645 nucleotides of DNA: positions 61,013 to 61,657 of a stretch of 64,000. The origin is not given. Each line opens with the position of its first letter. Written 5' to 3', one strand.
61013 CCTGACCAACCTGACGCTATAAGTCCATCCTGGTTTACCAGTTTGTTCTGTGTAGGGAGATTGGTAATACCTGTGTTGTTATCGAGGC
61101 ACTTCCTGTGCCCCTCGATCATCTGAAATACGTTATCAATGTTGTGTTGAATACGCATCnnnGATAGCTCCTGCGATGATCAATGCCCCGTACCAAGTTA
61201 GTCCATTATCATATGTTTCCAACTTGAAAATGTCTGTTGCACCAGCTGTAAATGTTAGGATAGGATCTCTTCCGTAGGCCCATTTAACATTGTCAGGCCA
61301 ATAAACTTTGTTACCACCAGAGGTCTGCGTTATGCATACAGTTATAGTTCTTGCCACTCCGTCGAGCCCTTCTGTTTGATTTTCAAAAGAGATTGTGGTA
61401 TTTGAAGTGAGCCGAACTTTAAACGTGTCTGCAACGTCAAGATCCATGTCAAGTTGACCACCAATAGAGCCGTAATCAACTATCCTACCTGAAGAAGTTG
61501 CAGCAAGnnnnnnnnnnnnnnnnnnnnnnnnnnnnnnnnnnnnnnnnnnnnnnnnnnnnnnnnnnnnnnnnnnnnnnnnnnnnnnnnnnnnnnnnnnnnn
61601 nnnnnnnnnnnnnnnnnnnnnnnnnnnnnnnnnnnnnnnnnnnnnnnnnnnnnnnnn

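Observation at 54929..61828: Tailspike N-terminal anchor domain present twice: fused to a 1198-aa spike and as a stand-alone 222-aa ORF followed by an 865-aa ORF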

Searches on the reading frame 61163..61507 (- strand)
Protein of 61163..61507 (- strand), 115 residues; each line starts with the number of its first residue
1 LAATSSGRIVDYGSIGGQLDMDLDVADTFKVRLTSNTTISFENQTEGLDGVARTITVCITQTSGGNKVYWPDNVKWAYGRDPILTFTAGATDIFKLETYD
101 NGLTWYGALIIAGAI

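Call 54: find_homologous_proteins(query=A3, max_evalue=0.001)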
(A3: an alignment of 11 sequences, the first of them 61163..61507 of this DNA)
Query A3 (11 sequences) (115 aa, profile of the alignment): 63 proteins with E <= 0.001 among 865 candidates.
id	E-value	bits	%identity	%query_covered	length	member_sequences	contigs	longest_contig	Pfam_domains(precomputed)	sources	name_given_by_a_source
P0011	2.2e-33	133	35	92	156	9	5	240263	-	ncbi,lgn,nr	ncbi:hypothetical protein HAY58_003035 [Salmonella enterica]|nr:hypothetical protein [Salmonella ent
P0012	1.8e-32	130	36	81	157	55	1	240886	-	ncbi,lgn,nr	ncbi:hypothetical protein BZQ56_08955 [Salmonella enterica subsp. enterica serovar Enteritidis]|nr:h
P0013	1.6e-31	127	35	81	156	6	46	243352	-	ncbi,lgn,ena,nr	ncbi:hypothetical protein EXP36_01100 [Salmonella enterica subsp. enterica serovar Weltevreden]|nr:h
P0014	5.6e-31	125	37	99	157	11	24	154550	-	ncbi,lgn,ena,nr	ncbi:hypothetical protein [Escherichia phage phiWec179]|nr:hypothetical protein [Escherichia phage p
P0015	3.2e-28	116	40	78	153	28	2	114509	-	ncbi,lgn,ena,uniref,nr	ncbi:hypothetical protein [Enterobacter ludwigii]|uniref:hypothetical protein n=1 Tax=Enterobacter l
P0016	4.9e-28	115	52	53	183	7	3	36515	-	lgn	-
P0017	1.8e-25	107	45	50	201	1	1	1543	-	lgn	-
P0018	1.4e-24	104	38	90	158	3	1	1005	-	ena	-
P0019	6.4e-21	92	38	59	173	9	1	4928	-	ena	-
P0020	2.8e-20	90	34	87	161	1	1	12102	PF26209.2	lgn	-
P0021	3.6e-20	90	38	91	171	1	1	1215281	PF26209.2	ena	-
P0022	5.0e-19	86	37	77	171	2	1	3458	PF26209.2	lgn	-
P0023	5.2e-19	86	37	82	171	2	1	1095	PF26209.2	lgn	-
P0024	6.8e-19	86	38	50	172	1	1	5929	-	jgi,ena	-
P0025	2.1e-18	84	34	86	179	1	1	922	PF26209.2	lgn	-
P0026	7.7e-18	82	39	79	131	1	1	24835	PF26209.2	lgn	-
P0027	1.4e-17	82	43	77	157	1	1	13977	PF26209.2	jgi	jgi:hypothetical protein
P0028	3.9e-17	80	36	76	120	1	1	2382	PF26209.2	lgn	-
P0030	1.1e-16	79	39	80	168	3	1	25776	PF26209.2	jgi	jgi:hypothetical protein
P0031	1.5e-16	78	34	79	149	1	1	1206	PF26209.2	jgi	jgi:hypothetical protein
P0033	1.7e-16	78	39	76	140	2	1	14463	PF26209.2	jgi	jgi:hypothetical protein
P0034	3.5e-16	77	38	80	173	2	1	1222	PF26209.2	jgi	-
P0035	1.2e-15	75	39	73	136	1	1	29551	PF26209.2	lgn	-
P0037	2.1e-15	75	35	81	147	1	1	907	PF26209.2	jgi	jgi:hypothetical protein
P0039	1.6e-14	72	37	77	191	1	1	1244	PF26209.2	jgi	jgi:hypothetical protein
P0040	3.1e-14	71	35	91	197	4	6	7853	PF26209.2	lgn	-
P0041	2.3e-13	68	36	79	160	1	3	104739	PF26209.2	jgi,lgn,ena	-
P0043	3.4e-12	64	33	72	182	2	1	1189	PF26209.2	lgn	-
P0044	7.6e-12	63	32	79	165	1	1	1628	PF26209.2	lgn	-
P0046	1.1e-11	63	37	83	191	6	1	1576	PF18454.8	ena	-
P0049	5.4e-11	60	30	90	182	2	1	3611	PF26209.2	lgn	-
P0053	1.0e-10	59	33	76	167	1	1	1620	PF26209.2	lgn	-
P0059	2.0e-8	52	36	85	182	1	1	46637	-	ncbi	-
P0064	6.5e-8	50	31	84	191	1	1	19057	PF26209.2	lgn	-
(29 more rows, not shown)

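Call 56: search_protein_families(library=pfam, proteins=[P0021, P0027, P0046, P0011, P0015, window:61163-61507:-], max_evalue=1)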
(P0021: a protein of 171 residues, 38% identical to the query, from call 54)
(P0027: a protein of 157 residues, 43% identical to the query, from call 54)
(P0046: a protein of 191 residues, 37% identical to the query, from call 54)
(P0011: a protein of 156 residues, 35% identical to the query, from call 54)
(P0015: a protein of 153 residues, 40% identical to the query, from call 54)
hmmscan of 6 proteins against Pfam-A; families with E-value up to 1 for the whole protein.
P0021 (171 aa): 1 family
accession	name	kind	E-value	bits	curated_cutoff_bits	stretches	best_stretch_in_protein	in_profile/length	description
PF11774.14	Lsr2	-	0.021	14.9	29.6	1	64-88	19-43/58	Lsr2 dimerization domain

P0027 (157 aa): 2 families
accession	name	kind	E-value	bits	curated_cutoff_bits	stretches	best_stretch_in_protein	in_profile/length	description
PF21881.2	STIV_penton_2nd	-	0.017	15.9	27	1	62-89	28-55/85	A223 penton protein second domain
PF22072.2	FAP42_B3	-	0.13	12.7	27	1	72-129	21-75/156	FAP42 domain B3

P0046 (191 aa): 3 families
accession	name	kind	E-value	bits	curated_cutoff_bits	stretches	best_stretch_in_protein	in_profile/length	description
PF18454.7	Mtd_N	-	1.6e-18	66.8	26.3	1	5-43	1-37/37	Major tropism determinant N-terminal domain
PF21112.3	CsgH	-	0.013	15.9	27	1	69-135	13-81/88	CsgH protein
PF10671.14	TcpQ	-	0.027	15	27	1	137-161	19-43/80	Toxin co-regulated pilus biosynthesis protein Q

P0011 (156 aa): 1 family
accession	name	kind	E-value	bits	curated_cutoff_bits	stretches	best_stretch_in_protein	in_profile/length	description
PF02012.26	BNR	-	0.12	12.9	27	1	140-148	3-11/12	BNR/Asp-box repeat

P0015 (153 aa): 1 family
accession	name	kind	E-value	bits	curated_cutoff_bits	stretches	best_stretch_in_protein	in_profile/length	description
PF02012.26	BNR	-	0.13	12.8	27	1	136-145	2-11/12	BNR/Asp-box repeat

window:61163-61507:- (115 aa): 0 families

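Call 58: find_encoding_contigs(protein=P0021, flank=6000, max_places=2)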
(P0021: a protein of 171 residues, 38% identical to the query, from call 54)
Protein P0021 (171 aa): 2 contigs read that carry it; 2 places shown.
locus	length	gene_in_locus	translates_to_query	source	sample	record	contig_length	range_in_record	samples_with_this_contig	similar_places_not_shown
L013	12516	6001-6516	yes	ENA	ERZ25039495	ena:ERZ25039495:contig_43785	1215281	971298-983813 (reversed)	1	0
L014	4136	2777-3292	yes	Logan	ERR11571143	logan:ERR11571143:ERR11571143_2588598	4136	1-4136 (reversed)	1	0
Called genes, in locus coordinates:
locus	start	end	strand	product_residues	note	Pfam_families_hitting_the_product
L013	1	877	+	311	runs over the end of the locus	PF13814:Replic_Relax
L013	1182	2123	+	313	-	PF22763:NrS1-1_pol-like_HBD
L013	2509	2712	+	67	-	-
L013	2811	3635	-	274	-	-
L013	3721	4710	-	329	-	PF00041:fn3 (weak), PF13620:CarboxypepD_reg, PF13715:CarbopepD_reg_2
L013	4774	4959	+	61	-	PF02416:TatA_B_E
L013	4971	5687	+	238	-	PF00902:TatC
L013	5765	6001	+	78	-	-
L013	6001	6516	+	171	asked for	PF26209:Phage_phiTE_241_C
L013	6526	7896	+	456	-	PF00657:Lipase_GDSL (weak), PF13472:Lipase_GDSL_2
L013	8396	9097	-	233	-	-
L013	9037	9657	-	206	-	-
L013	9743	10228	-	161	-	PF04002:RadC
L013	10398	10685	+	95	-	-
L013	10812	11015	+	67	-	-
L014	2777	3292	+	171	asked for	PF26209:Phage_phiTE_241_C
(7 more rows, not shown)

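Call 59: find_encoding_contigs(protein=P0041, flank=6000, max_places=2)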
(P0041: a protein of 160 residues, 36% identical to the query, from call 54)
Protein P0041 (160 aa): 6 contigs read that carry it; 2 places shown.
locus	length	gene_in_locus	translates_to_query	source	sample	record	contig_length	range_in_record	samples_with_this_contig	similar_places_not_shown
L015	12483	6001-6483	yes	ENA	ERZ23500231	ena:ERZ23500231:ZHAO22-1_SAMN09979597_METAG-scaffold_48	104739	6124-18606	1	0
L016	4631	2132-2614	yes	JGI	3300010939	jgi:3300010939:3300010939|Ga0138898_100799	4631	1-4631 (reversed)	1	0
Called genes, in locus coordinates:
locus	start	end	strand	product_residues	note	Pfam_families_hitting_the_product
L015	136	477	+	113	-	-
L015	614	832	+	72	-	-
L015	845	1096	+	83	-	-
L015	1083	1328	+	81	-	-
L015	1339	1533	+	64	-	-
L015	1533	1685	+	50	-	-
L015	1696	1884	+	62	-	-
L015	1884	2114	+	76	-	-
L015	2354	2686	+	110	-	-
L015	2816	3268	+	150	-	-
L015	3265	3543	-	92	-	-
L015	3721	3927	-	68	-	-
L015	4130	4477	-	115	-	-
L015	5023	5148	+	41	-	-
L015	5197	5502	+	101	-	-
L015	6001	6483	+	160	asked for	PF26209:Phage_phiTE_241_C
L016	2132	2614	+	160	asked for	PF26209:Phage_phiTE_241_C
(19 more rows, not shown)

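Call 60: find_encoding_contigs(protein=P0030, flank=6000, max_places=2)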
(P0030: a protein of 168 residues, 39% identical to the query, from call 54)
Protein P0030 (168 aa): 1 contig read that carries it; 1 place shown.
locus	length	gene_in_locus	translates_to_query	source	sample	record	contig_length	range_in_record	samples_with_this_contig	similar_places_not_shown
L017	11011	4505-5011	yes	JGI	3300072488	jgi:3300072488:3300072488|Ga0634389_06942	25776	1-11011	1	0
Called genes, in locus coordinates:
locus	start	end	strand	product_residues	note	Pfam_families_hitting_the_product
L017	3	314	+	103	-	?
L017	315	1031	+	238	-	PF24175:SU10_adaptor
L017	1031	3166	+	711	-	PF16190:E1_FCCH (faint), PF12195:End_beta_barrel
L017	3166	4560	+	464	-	-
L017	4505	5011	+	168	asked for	PF26209:Phage_phiTE_241_C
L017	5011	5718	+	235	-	PF13385:Laminin_G_3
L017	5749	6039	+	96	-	-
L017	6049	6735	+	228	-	PF14301:DUF4376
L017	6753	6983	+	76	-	-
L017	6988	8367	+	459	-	-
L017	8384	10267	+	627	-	-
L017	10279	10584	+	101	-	-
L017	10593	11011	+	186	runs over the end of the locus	-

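Call 63: search_solved_structures(query=A3, max_evalue=10, show_alignments=3)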
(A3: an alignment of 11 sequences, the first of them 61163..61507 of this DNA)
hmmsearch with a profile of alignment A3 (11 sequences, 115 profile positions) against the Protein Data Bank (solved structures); distinct sequences matched with E-value up to 10: 0.

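Call 64: search_dna_similar(query=P0021, collection=phages, mode=protein, rows=spread, max_rows=25, max_evalue=0.001)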
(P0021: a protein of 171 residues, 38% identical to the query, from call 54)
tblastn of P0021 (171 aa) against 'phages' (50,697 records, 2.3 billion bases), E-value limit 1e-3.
Records with a match: 569; places in all: 590; records where one place covers at least 80% of the query: 16.
Best place of each record, by identity: <60% 569.
By first word of the organism name: Escherichia 240; Salmonella 97; Vibrio 61; Erwinia 36; Campylobacter 23; Cronobacter 12; Arthrobacter 8; Aeromonas 7; Klebsiella 6; Phage 5; and 37 more.
By host as written in the record: - 111; Escherichia coli 74; Escherichia coli K-12 MG1655 30; Campylobacter jejuni 21; Escherichia coli K-12 16; Salmonella enterica subsp. enterica serovar Enteritidis PT1 14; Erwinia amylovora 13; Salmonella enterica 11; and 156 more.
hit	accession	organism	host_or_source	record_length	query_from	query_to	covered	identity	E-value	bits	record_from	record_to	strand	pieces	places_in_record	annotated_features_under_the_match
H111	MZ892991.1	Roseobacter phage CRP-603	Rhodobacteraceae bacterium FZCC0012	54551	44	170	74%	51.2%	4e-28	114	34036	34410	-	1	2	putative tail fiber protein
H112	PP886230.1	Escherichia phage vB_EcoM_E9.1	Escherichia coli O157:H7 (ATCC 43888)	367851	30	165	80%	34.2%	9e-6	50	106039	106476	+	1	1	tail fiber protein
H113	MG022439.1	Phage 203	cottage cheese, cow milk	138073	53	165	66%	38.3%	7e-14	74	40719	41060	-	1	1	hypothetical protein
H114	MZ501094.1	Escherichia phage MaxTheCat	Escherichia coli K-12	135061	53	165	66%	37.4%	9e-13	71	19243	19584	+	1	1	sialidase domain protein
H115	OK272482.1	Escherichia phage JLBYU08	Escherichia coli K-12 MG1655 del ...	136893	53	165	66%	37.4%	9e-13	71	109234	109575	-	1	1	putative tail fiber protein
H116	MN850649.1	Escherichia phage nomine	Escherichia coli K-12 MG1655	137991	53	165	66%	37.4%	9e-13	71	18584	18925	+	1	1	putative tail fiber protein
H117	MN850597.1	Escherichia phage isim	Escherichia coli K-12 MG1655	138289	53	165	66%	37.4%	1e-12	71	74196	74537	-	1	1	putative tail fiber protein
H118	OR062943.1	Escherichia phage 241Ecol014PP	Escherichia coli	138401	53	165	66%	36.5%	4e-12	69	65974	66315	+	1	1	tail fiber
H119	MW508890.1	Phage PEA2-3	Escherichia coli EA2-3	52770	54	167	67%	34.5%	1e-5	50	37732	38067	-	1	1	hypothetical protein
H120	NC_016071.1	Salmonella phage PVPSE1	Salmonella enteritidis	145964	72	165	55%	41.7%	6e-11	66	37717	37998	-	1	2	51: tail fiber protein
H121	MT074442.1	Salmonella phage ciri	Salmonella enterica subsp. enterica ...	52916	54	167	67%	33.6%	4e-5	49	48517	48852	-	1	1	hypothetical protein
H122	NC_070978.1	Vibrio phage Vp_R1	Vibrio parahaemolyticus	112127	73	167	56%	36.6%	3e-9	61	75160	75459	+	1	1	virion structural protein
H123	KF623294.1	Erwinia phage PhiEaH1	Erwinia amylovora B0.1960 (NCAIM, ...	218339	74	143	41%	48.6%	1e-7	56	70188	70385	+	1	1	putative tail fiber protein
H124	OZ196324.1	Vibrio phage K446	Seawater and oysters mix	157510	77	167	53%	37.2%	8e-9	59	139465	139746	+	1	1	hypothetical protein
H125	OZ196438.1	Vibrio phage K483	Seawater and oysters mix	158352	77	167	53%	37.2%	8e-9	59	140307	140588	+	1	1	hypothetical protein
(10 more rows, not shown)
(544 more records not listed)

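Call 84: find_encoding_contigs(protein=P0026, flank=5000, max_places=1)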
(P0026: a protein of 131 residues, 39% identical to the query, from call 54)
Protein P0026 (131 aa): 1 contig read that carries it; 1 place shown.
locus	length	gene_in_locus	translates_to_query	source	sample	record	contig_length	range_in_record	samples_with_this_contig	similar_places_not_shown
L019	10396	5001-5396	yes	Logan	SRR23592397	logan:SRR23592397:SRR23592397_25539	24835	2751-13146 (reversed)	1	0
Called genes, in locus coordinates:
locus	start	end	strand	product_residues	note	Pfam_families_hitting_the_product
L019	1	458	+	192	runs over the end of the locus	-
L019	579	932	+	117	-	-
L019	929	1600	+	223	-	-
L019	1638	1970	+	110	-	-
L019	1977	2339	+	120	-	-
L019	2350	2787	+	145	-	-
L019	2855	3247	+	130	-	PF20287:SH3DP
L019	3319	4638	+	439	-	-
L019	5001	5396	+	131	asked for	PF26209:Phage_phiTE_241_C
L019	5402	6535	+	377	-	PF00622:SPRY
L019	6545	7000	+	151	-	PF16778:Phage_tail_APC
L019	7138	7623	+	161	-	-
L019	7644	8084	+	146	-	-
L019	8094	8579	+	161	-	-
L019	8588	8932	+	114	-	-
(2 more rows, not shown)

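Call 85: find_encoding_contigs(protein=P0035, flank=5000, max_places=1)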
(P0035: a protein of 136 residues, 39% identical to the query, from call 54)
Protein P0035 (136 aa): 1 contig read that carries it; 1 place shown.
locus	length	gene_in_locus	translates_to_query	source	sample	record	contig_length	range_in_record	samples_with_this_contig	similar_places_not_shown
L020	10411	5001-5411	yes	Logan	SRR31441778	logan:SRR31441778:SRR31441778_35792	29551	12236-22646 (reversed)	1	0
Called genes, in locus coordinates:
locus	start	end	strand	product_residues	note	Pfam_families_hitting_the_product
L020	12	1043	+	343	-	-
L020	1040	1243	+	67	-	-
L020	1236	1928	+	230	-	-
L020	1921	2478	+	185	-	PF13489:Methyltransf_23 (weak)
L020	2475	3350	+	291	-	PF01370:Epimerase, PF04321:RmlD_sub_bind (weak), PF07993:NAD_binding_4 (weak), PF16363:GDP_Man_Dehyd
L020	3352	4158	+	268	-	-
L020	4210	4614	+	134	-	-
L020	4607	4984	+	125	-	PF23140:Gp80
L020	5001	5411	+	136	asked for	PF26209:Phage_phiTE_241_C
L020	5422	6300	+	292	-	-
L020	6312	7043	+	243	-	-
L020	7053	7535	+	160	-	-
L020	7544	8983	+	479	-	-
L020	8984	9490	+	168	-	-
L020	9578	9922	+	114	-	-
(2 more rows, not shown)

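Call 86: find_encoding_contigs(protein=P0059, flank=5000, max_places=1)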
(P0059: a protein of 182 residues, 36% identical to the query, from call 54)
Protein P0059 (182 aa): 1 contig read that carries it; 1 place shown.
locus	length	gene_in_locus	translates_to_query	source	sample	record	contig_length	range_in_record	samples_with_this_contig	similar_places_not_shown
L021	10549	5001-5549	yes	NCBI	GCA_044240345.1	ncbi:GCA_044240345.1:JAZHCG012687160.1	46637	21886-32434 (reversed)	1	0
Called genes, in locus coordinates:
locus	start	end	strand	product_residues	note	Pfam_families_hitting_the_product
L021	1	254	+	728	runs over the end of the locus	PF23899:SU10_portal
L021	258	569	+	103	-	-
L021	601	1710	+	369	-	-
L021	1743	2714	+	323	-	PF17236:SU10_MCP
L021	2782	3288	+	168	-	-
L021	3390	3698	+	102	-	-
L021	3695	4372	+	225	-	-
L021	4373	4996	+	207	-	PF24175:SU10_adaptor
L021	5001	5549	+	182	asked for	-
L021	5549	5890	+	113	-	-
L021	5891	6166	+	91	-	-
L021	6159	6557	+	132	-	PF11351:GTA_holin_3TM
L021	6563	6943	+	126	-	-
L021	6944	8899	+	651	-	-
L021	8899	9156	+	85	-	-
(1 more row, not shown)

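Call 87: find_encoding_contigs(protein=P0064, flank=5000, max_places=1)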
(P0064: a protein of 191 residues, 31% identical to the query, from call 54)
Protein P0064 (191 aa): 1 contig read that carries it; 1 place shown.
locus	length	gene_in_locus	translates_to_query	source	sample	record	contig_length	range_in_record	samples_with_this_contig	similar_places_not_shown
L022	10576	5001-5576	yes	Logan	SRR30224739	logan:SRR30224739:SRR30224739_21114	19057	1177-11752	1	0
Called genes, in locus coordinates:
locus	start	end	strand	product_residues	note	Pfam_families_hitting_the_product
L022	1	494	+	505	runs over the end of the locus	PF13229:Beta_helix (weak)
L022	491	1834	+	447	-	-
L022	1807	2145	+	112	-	-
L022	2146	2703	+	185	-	PF21882:Gp53-like_C (weak)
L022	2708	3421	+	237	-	-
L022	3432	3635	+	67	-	-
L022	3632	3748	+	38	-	-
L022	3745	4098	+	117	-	-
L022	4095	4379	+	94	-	-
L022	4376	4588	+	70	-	-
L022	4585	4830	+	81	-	-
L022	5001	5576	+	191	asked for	PF26209:Phage_phiTE_241_C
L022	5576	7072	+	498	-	-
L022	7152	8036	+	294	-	-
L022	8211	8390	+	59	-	-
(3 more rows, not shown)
